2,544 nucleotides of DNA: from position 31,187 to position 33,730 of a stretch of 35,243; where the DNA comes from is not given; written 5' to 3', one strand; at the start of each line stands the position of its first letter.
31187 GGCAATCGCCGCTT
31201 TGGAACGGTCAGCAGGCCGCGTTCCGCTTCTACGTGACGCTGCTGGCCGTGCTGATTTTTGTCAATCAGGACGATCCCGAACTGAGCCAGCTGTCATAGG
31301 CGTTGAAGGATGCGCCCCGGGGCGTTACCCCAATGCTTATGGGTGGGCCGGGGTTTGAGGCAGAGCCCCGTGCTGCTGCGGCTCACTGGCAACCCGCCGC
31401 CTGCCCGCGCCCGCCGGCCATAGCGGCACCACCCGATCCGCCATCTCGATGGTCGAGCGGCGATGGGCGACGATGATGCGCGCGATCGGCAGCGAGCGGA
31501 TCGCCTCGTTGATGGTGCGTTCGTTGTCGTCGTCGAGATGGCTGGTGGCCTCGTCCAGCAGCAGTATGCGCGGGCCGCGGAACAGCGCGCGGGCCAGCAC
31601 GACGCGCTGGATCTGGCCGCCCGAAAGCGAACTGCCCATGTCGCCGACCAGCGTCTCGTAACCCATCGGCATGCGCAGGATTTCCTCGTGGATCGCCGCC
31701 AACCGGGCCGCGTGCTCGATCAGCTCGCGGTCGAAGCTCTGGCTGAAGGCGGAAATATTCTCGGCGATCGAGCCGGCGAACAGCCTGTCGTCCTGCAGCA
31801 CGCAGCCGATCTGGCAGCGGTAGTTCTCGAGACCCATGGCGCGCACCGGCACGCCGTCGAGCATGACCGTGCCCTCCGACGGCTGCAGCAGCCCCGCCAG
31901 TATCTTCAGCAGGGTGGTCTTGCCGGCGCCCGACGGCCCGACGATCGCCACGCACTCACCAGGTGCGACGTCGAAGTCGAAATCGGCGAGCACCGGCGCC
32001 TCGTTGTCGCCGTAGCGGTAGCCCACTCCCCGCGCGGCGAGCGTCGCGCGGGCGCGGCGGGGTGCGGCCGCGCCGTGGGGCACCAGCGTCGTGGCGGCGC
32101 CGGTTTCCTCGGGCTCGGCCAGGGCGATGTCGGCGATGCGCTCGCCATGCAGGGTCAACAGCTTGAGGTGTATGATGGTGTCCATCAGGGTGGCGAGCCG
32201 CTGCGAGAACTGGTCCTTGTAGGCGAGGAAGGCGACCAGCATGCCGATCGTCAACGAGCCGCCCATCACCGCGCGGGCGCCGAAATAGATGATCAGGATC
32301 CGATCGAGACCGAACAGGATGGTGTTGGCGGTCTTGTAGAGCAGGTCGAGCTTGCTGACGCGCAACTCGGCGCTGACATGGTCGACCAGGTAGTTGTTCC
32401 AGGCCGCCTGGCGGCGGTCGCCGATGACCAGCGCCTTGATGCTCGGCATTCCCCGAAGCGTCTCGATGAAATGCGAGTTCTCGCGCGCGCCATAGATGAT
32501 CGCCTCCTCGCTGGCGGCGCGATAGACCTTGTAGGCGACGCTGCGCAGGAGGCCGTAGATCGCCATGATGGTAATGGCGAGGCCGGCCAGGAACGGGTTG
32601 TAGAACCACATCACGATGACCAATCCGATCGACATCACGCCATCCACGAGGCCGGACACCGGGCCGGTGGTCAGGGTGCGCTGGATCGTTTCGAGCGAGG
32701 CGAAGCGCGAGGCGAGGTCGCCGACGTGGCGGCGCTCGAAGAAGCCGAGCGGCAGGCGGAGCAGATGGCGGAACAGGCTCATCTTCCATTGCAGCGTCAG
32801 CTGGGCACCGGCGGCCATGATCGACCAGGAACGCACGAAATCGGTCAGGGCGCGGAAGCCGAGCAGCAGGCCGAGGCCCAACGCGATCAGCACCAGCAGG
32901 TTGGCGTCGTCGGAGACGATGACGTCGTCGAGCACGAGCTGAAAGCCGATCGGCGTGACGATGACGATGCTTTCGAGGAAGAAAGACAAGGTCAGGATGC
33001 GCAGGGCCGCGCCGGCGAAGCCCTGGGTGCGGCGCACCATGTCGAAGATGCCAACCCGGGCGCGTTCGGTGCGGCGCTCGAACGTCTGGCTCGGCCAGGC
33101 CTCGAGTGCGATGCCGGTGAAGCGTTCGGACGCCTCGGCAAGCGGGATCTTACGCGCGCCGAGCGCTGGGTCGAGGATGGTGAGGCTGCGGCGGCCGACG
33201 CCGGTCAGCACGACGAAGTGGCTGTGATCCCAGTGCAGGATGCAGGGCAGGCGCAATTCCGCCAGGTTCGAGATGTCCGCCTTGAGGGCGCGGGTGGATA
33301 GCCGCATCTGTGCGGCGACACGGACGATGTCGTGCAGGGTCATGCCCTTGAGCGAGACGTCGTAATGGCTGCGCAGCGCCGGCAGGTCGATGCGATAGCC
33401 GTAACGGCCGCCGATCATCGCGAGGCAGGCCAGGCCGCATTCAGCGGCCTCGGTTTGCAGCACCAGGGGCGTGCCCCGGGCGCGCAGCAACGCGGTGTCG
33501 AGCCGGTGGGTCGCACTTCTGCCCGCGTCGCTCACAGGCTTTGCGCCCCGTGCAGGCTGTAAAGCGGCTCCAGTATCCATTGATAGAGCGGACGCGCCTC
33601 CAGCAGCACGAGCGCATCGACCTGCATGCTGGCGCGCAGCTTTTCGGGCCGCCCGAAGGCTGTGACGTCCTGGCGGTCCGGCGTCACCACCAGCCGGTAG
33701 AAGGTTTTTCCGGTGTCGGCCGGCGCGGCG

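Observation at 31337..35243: Complete double-glycine peptide production/export locus (class II microcin type) in a high-GC alphaproteobacterium-like genome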

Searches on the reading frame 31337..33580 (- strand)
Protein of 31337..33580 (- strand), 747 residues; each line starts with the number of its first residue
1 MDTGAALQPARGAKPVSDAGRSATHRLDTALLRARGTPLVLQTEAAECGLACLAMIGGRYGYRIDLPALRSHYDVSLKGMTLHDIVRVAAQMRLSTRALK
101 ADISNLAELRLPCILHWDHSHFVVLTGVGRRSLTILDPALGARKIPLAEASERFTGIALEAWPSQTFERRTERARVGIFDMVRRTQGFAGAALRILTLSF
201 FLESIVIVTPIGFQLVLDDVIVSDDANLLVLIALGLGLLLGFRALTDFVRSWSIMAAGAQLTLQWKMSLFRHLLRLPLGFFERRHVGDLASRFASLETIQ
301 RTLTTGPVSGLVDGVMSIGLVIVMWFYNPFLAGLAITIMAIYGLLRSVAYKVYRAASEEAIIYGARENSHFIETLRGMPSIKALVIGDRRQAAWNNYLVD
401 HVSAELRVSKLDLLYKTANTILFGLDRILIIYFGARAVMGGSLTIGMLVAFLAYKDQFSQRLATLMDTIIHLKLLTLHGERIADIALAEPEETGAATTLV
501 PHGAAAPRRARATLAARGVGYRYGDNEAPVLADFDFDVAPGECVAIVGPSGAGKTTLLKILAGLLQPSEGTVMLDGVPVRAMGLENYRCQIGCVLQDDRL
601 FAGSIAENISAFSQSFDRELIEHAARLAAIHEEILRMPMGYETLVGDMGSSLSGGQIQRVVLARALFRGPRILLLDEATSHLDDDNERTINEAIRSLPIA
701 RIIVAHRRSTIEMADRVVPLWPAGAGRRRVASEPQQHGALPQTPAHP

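Call 4: search_protein_families(library=pfam, proteins=[window:31337-33580:-], max_evalue=1)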
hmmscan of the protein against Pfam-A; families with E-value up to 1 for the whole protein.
window:31337-33580:- (747 aa): 30 families (the best 25 are shown)
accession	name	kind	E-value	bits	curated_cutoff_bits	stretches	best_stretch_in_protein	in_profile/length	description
PF00664.28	ABC_membrane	-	4.1e-39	135.4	28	1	196-461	5-273/274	ABC transporter transmembrane region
PF03412.21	Peptidase_C39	-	3.6e-34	117.9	22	1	38-165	3-132/133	Peptidase C39 family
PF00005.33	ABC_tran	-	3.2e-33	115.7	25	1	532-680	2-137/137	ABC transporter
PF02463.25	SMC_N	-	2e-05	24.6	40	1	201-719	135-210/220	RecF/RecN/SMC N terminal domain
PF13191.12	AAA_16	-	0.0002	22.3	32.6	1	540-696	24-158/167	AAA ATPase domain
PF13304.12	AAA_21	-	0.00029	21.4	27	1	544-567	2-25/304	AAA domain, putative AbiEii toxin, Type IV TA system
PF13401.12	AAA_22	-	0.0004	21.1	27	1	542-682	6-96/130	AAA domain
PF13555.12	AAA_29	-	0.0024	18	27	1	536-569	17-50/61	P-loop containing region of AAA domain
PF13604.12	AAA_30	-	0.0084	16.3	27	1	543-573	20-50/191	AAA domain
PF13521.12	AAA_28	-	0.009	16.7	27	1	544-563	2-21/164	AAA domain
PF13476.12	AAA_23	-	0.0092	17.1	27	1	534-562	15-40/201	AAA domain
PF06414.18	Zeta_toxin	-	0.014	15.3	22.3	1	545-580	20-55/199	Zeta toxin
PF13238.12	AAA_18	-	0.02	15.8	29.4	1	544-582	1-31/128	AAA domain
PF19993.5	DO-GTPase2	-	0.027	14.6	27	1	543-566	2-25/226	Double-GTPase 2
PF13558.12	SbcC_Walker_B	-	0.049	14.3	27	1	668-694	62-88/90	SbcC/RAD50-like, Walker B motif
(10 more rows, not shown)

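Call 5: search_protein_families(library=ncbifam, proteins=[window:31337-33580:-], max_evalue=1)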
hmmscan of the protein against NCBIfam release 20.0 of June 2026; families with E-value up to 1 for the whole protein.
window:31337-33580:- (747 aa): 202 families (the best 25 are shown)
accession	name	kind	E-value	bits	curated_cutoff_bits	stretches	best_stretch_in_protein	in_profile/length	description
TIGR03796.1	NHLM_micro_ABC1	equivalog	2e-146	489.1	853.3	1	37-718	2-682/710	NHLP family bacteriocin export ABC transporter peptidase/permease/ATPase subunit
TIGR01846.1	type_I_sec_HlyB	subfamily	2.5e-116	389.6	725.55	1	49-718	1-662/694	type I secretion system permease/ATPase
TIGR03797.1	NHLM_micro_ABC2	equivalog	2.2e-101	340.5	709.4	1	52-719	7-656/686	NHLP bacteriocin export ABC transporter permease/ATPase subunit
TIGR03375.1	type_I_sec_LssB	subfamily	1e-97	328.2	693.1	1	50-718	4-672/696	type I secretion system permease/ATPase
TIGR01193.1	bacteriocin_ABC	subfamily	5.6e-90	302.8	523.85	1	42-719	1-680/708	peptide cleavage/export ABC transporter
TIGR02203.1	MsbA_lipidA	equivalog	9e-80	268.8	602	1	216-718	40-539/572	lipid A export permease/ATP-binding protein MsbA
TIGR02204.1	MsbA_rel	hypoth_equivalog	1.3e-79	268.4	780.4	1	182-718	13-545/576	ABC transporter, permease/ATP-binding protein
TIGR00958.1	3a01208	subfamily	7.1e-79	265.9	874.6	1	176-718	150-684/711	antigen peptide transporter 2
NF052233.1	CphA_assoc_ABC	equivalog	3.9e-74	250.3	880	1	247-719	247-714/766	cyanophycin metabolism-associated ABC transporter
TIGR01842.1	type_I_sec_PrtD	subfamily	4.3e-71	240.1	510.15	1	194-718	10-524/544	type I secretion system permease/ATPase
NF008381.0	PRK11176.1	equivalog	2e-63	214.7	867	2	503-718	331-549/582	lipid A ABC transporter ATP-binding protein/permease MsbA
NF045513.1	HepA_fam_ABC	equivalog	2.8e-61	207.7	725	1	239-720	104-581/610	heterocyst formation ABC transporter subunit HepA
NF010178.0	PRK13657.1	equivalog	5e-59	200.2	733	1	195-718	24-540/588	glucan ABC transporter ATP-binding protein/ permease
TIGR02857.1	CydD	equivalog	1.3e-58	199.3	435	1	503-719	309-528/529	thiol reductant ABC exporter subunit CydD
NF008055.0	PRK10789.1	equivalog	1.8e-57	195.1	845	1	206-720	32-543/590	SmdA family multidrug ABC transporter permease/ATP-binding protein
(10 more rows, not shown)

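Call 32: search_solved_structures(query=window:31340-33535:-, show_alignments=3, max_evalue=1e-40)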
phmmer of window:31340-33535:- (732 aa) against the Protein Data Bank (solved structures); distinct sequences matched with E-value up to 1e-40: 182 (the best 60 are shown).
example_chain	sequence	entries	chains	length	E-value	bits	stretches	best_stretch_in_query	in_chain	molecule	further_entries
9nfi_A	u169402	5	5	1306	2.3e-92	313.9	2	491-708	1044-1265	Permeability Glycoprotein (P-gp)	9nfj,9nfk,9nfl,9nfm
9ody_A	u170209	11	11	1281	1.5e-91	311.2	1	234-702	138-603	ATP-binding cassette, sub-family B (MDR/TAP), member 4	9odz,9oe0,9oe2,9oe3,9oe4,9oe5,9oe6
9oe1_A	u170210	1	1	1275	1.5e-91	311.1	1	234-702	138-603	ATP-binding cassette, sub-family B (MDR/TAP), member 4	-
6qex_A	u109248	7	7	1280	1.9e-86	294.3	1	234-702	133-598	Multidrug resistance protein 1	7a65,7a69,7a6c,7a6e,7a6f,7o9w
8sa0_A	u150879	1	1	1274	2.5e-86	293.9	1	234-702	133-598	ATP-dependent translocase ABCB1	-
8gmg_A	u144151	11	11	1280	2.5e-86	293.9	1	234-702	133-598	ATP-dependent translocase ABCB1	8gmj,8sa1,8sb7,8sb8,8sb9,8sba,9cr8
8y6h_A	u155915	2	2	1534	6.2e-86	292.6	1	234-702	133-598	ATP-dependent translocase ABCB1,mNeonGreen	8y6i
7niu_A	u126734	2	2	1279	6.2e-86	292.6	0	506-704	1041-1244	Isoform 2 of Phosphatidylcholine translocator ABCB4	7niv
4f4c_A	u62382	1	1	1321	1.9e-85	291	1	502-702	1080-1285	Multidrug resistance protein pgp-1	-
6c0v_A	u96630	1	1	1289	2.1e-85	290.9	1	234-702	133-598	Multidrug resistance protein 1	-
6s7p_A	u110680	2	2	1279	3.8e-85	290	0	506-704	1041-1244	Phosphatidylcholine translocator ABCB4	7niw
6qee_A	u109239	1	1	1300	1e-84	288.6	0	492-705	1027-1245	ABCB1HM-EQ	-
6fn1_A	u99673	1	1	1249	3.3e-84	286.9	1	196-705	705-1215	Human-mouse chimeric ABCB1 (ABCBHM)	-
6fn4_A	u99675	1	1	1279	3.3e-84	286.9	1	196-705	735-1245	Apo form of Human-mouse chimeric ABCB1 (ABCB1HM) in complex with Antigen binding fragment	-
8vp3_A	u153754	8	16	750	5.5e-84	286.2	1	24-703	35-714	ABC-type bacteriocin transporter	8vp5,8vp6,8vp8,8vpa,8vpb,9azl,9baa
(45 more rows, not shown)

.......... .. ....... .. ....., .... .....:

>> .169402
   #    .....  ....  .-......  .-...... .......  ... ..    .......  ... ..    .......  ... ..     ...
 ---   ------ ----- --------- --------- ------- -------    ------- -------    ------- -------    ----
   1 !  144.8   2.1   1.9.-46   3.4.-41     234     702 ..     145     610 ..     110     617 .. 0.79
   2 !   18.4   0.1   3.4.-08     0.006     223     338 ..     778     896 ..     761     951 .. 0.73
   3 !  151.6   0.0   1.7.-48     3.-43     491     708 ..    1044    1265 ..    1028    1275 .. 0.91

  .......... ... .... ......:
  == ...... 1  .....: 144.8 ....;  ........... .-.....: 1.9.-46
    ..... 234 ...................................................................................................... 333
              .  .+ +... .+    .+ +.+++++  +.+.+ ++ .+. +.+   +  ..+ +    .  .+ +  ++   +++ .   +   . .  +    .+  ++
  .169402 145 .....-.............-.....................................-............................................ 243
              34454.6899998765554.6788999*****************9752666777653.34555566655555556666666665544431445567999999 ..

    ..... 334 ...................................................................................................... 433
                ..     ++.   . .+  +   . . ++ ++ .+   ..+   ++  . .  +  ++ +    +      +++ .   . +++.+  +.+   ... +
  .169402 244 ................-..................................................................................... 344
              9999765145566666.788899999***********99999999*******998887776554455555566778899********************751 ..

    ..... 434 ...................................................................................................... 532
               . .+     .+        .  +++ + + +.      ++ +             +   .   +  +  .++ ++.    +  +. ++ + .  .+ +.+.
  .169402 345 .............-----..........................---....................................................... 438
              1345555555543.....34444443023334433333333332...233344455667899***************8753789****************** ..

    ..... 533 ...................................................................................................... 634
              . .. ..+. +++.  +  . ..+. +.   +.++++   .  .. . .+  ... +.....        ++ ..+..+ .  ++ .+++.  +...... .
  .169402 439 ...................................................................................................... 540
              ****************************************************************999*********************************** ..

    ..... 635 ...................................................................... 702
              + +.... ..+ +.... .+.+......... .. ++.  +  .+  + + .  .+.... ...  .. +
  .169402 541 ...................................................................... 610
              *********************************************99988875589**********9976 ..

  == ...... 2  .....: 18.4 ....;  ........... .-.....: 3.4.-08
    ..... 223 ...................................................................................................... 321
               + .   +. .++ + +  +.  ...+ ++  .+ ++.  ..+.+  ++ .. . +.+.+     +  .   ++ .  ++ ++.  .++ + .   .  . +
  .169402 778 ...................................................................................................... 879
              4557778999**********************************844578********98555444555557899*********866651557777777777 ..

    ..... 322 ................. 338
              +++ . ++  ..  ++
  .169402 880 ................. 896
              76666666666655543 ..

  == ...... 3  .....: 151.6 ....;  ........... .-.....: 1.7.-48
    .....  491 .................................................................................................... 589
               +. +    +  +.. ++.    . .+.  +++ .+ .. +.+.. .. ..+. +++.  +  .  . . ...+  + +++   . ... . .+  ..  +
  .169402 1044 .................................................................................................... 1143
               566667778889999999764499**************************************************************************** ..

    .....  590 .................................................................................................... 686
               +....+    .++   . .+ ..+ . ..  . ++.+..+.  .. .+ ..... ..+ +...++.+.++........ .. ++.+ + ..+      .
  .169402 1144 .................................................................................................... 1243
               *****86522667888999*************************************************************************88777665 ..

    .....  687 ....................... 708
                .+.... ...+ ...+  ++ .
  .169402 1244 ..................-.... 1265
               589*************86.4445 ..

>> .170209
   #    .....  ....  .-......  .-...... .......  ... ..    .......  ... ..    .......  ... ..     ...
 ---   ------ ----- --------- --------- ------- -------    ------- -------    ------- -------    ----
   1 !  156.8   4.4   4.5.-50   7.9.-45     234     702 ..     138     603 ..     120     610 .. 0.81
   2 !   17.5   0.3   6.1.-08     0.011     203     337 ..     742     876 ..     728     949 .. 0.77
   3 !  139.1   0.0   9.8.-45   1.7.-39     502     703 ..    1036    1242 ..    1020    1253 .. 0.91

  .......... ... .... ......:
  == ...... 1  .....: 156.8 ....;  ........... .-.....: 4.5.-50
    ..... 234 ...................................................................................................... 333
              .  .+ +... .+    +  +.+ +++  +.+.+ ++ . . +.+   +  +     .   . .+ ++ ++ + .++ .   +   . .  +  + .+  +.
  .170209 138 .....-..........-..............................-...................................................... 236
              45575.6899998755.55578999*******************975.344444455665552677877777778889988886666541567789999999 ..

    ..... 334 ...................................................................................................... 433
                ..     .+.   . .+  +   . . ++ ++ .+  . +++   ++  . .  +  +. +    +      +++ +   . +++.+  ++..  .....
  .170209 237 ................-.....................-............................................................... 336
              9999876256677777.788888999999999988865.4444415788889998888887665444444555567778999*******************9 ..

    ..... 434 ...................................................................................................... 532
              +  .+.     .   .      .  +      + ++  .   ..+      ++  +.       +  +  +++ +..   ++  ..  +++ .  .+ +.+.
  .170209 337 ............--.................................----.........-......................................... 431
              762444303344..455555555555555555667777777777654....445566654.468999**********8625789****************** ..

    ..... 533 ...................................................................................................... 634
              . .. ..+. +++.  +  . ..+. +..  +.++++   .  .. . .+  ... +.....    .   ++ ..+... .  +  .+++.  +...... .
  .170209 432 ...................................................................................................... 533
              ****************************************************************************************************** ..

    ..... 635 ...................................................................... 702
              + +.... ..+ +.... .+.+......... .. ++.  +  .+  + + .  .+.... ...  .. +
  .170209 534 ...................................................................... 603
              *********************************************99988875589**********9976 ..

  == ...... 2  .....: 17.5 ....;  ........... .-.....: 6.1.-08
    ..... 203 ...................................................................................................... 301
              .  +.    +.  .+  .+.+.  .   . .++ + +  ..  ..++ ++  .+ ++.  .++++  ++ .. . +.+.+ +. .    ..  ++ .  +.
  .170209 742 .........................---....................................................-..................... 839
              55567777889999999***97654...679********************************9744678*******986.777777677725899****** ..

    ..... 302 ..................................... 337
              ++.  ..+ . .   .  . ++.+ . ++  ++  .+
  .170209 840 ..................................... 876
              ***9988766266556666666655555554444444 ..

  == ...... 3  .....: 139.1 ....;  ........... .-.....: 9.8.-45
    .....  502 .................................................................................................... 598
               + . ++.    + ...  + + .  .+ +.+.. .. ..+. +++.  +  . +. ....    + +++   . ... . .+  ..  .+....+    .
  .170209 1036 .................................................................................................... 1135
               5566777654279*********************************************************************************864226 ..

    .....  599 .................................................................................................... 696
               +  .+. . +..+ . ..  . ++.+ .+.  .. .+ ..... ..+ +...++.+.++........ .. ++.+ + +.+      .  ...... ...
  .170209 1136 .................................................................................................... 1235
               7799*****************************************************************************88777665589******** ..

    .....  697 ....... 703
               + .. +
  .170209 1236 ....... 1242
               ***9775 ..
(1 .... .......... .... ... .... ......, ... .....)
